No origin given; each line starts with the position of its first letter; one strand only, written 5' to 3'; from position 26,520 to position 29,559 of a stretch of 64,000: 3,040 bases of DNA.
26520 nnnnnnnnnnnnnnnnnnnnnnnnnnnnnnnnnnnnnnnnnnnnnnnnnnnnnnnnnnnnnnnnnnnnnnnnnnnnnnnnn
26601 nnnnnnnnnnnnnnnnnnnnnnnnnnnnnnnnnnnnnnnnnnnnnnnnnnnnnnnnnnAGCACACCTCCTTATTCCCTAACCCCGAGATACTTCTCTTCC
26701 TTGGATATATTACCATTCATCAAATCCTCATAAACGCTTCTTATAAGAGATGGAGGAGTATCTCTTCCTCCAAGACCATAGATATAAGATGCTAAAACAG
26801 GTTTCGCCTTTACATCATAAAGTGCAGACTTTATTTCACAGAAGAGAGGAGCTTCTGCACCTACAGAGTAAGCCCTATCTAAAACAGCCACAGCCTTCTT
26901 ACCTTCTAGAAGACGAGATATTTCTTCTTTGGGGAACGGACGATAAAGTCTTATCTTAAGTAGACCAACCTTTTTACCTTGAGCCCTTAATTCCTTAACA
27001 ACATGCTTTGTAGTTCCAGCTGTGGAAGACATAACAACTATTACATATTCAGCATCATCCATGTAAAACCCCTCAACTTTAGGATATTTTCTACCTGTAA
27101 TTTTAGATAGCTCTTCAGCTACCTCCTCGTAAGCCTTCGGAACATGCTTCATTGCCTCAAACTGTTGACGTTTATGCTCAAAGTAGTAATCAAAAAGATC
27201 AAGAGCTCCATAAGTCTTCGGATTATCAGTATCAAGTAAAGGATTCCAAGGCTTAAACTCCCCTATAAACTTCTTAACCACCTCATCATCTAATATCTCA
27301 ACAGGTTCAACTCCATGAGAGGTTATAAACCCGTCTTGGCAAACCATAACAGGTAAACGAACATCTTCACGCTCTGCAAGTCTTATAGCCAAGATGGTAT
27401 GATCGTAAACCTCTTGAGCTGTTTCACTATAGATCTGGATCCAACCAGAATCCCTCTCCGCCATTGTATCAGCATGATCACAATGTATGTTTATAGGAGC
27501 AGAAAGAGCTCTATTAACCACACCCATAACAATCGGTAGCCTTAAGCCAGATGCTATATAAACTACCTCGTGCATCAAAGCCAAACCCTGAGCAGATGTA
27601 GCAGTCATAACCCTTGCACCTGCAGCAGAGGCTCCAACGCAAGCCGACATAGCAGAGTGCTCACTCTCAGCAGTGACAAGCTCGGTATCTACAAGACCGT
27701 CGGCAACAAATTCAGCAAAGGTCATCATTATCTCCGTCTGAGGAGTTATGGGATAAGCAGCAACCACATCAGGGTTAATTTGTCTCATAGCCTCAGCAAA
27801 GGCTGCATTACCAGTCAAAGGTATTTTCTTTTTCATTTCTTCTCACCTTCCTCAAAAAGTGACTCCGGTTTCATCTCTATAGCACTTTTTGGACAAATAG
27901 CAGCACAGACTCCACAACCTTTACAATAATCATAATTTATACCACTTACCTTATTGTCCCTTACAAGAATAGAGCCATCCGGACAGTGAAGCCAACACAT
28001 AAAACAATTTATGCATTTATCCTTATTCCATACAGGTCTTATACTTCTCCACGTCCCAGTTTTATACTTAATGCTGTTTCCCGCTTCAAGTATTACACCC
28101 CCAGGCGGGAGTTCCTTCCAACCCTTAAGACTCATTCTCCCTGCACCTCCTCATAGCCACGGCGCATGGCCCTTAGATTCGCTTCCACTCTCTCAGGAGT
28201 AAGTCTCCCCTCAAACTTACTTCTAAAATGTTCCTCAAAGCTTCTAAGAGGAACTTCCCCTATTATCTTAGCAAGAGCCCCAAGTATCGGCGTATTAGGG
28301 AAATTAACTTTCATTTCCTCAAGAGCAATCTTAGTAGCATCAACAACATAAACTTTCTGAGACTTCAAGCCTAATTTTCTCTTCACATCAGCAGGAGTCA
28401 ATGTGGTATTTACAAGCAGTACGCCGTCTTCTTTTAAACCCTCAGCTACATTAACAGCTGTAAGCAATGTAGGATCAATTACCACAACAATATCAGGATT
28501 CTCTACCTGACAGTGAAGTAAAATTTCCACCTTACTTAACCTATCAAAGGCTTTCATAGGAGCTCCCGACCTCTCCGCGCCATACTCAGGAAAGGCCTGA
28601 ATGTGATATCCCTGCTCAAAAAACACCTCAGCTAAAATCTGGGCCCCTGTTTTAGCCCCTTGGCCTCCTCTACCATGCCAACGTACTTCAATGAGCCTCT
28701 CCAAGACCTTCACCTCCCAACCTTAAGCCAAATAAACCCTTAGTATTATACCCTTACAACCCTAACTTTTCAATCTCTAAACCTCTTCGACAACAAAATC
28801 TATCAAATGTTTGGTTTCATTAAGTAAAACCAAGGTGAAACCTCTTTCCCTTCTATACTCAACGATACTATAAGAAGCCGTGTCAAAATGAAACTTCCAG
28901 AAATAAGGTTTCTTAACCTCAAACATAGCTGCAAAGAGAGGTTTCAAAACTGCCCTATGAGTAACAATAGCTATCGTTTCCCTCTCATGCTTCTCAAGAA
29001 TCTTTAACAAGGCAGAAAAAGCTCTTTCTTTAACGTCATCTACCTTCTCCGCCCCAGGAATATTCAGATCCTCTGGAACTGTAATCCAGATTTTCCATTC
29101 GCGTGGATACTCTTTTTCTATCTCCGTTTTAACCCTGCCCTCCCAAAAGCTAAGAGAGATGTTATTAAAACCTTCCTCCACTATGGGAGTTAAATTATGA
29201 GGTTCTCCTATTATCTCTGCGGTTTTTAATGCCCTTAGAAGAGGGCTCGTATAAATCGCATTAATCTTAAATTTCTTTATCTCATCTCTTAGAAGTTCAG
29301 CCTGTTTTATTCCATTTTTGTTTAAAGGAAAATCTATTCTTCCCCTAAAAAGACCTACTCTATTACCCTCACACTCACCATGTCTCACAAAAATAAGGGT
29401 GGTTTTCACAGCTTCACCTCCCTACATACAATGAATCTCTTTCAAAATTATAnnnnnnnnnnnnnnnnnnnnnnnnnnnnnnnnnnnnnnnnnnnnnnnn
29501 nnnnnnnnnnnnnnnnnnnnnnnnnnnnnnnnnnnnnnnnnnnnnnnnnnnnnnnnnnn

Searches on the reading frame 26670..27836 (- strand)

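Call 79: search_protein_families(library=pfam, proteins=[window:26670-27836:-], max_evalue=0.001)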
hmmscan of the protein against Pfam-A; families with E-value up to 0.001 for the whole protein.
window:26670-27836:- (388 aa): 3 families
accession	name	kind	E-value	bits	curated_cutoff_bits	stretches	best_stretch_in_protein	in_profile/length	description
PF01855.24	POR_N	-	4.5e-80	269.1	27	1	15-240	1-230/231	Pyruvate flavodoxin/ferredoxin oxidoreductase, thiamine diP-bdg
PF17147.9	PFOR_II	-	2.1e-31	108.7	27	1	262-362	1-99/102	Pyruvate:ferredoxin oxidoreductase core domain II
PF02780.25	Transketolase_C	-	0.00021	21.6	25.9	1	263-353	11-102/124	Transketolase, C-terminal domain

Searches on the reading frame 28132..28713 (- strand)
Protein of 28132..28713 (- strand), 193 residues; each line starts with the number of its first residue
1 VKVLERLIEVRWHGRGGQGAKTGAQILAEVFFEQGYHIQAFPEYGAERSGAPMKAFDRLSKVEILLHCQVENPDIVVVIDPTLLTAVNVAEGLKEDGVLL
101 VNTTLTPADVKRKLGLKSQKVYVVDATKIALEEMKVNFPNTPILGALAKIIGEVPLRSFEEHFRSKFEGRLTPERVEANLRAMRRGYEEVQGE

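Call 5: search_protein_families(library=pfam, proteins=[window:28132-28713:-])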
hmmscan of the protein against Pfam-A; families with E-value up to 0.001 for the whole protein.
window:28132-28713:- (193 aa): 1 family
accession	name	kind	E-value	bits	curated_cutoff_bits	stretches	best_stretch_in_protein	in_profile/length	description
PF01558.24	POR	-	1.4e-42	146.2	27.4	1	16-188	1-173/173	Pyruvate ferredoxin/flavodoxin oxidoreductase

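Call 6: search_protein_families(library=ncbifam, proteins=[window:28132-28713:-])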
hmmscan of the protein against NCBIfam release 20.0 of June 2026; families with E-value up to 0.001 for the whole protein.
window:28132-28713:- (193 aa): 18 families
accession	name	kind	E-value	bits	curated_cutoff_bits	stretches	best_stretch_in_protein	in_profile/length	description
TIGR02175.1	PorC_KorC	subfamily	2.1e-63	213.3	81.1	1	7-191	1-176/177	2-oxoacid:acceptor oxidoreductase, gamma subunit, pyruvate/2-ketoisovalerate family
NF040683.1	PorC_Meth_Thtga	equivalog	4e-63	212.3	270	1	8-192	2-175/177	pyruvate synthase subunit PorC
NF006321.0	PRK08534.1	equivalog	1.1e-53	181.6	225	1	7-191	1-178/181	pyruvate ferredoxin oxidoreductase subunit gamma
NF010632.0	PRK14029.1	equivalog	2.3e-50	170.8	335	1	7-188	1-178/185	pyruvate/ketoisovalerate ferredoxin oxidoreductase subunit gamma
NF004497.0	PRK05844.1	equivalog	6.5e-48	162.8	243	1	8-191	2-186/186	pyruvate flavodoxin oxidoreductase subunit gamma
NF045762.1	PhenlGlyoxDHPadE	equivalog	2.5e-39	135.1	300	1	8-190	2-179/187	NADH-dependent phenylglyoxylate dehydrogenase subunit gamma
TIGR03710.1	OAFO_sf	subfamily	6.4e-17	61.3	482.75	1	10-191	4-174/561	2-oxoacid:acceptor oxidoreductase subunit alpha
NF006323.0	PRK08537.1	equivalog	2.1e-12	46.7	235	1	9-190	4-178/181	2-oxoacid:ferredoxin oxidoreductase subunit gamma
NF045790.1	OxalOxreddelta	equivalog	6.8e-12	45.2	230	1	24-132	32-146/316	oxalate oxidoreductase subunit delta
NF005322.0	PRK06853.1-2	equivalog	6.3e-11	42.4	237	1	9-190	7-193/197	indolepyruvate oxidoreductase subunit beta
NF005323.0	PRK06853.1-3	equivalog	2.5e-10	40.6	238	1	13-191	12-196/197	indolepyruvate oxidoreductase subunit beta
NF005325.0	PRK06853.1-5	equivalog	1e-09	38.4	230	1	11-189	7-190/192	indolepyruvate oxidoreductase subunit beta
TIGR02176.1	pyruv_ox_red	equivalog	1.8e-09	36.1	911.35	1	35-190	442-608/1167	pyruvate:ferredoxin (flavodoxin) oxidoreductase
TIGR03334.1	IOR_beta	equivalog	3.1e-09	37.1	205.8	1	13-187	6-188/189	indolepyruvate ferredoxin oxidoreductase subunit beta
NF005324.0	PRK06853.1-4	equivalog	1.9e-07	31.1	222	1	13-190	8-189/196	indolepyruvate oxidoreductase subunit beta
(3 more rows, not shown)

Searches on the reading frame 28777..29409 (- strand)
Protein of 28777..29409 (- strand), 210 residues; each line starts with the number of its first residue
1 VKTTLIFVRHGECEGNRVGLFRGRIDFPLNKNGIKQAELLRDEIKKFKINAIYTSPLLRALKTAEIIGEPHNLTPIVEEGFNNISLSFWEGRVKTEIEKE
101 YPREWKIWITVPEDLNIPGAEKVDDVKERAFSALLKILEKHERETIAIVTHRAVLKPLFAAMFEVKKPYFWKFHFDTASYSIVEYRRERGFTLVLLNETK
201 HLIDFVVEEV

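Call 5: search_protein_families(library=pfam, proteins=[window:28777-29409:-])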
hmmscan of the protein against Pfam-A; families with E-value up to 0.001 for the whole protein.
window:28777-29409:- (210 aa): 1 family
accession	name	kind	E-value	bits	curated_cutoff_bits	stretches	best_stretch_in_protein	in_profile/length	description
PF00300.27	His_Phos_1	-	7.7e-54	182.7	21.7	1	5-198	1-193/194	Histidine phosphatase superfamily (branch 1)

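Call 6: search_protein_families(library=ncbifam, proteins=[window:28777-29409:-])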
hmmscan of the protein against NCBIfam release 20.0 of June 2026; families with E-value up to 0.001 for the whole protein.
window:28777-29409:- (210 aa): 19 families
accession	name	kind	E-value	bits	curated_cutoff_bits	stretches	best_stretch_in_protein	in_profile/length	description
NF045917.1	PhserinePhPspA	equivalog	9.6e-45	152.8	350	1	4-208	3-206/211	phosphoserine phosphatase PspA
TIGR03162.1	ribazole_cobC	equivalog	1.8e-38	131.7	162.9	1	5-182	1-175/176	alpha-ribazole phosphatase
NF009994.0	PRK13463.1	equivalog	1.2e-32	113.4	277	1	1-190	1-191/203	phosphoserine phosphatase 1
NF005567.0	PRK07238.1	equivalog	1.2e-30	107.1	326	1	3-202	178-377/378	bifunctional RNase H/acid phosphatase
NF011580.0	PRK15004.1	equivalog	7.1e-29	101.3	250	1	5-198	3-195/203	adenosylcobalamin/alpha-ribazole phosphatase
TIGR03848.1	MSMEG_4193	subfamily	3.2e-25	88.8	203.85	1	4-199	1-199/204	MSMEG_4193 family putative phosphomutase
NF038349.1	dPGM_arch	equivalog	2.6e-24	86.2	225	1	6-188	2-174/194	2,3-diphosphoglycerate-dependent phosphoglycerate mutase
NF009993.0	PRK13462.1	equivalog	9.6e-16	58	226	1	4-186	7-182/203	acid phosphatase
NF002901.0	PRK03482.1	equivalog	6.4e-15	55.4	261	1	6-186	5-185/215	2,3-diphosphoglycerate-dependent phosphoglycerate mutase GpmB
NF002217.0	PRK01112.1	equivalog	5.4e-13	48.8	320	1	3-66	2-65/228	2,3-bisphosphoglycerate-dependent phosphoglycerate mutase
NF002339.0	PRK01295.1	equivalog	3.2e-09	36.5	316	1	1-164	1-171/206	2,3-bisphosphoglycerate-dependent phosphoglycerate mutase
TIGR01258.1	pgm_1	subfamily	5.8e-09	35.7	81.7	1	4-69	2-69/245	2,3-bisphosphoglycerate-dependent phosphoglycerate mutase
NF010718.0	PRK14120.1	equivalog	2.3e-08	33.7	366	1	2-101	4-108/249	phosphoglyceromutase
NF010713.0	PRK14115.1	equivalog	3.9e-08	32.9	305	1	3-69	2-70/248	2,3-diphosphoglycerate-dependent phosphoglycerate mutase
NF010715.0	PRK14117.1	equivalog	1.7e-07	31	421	1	4-69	3-70/230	phosphoglycerate mutase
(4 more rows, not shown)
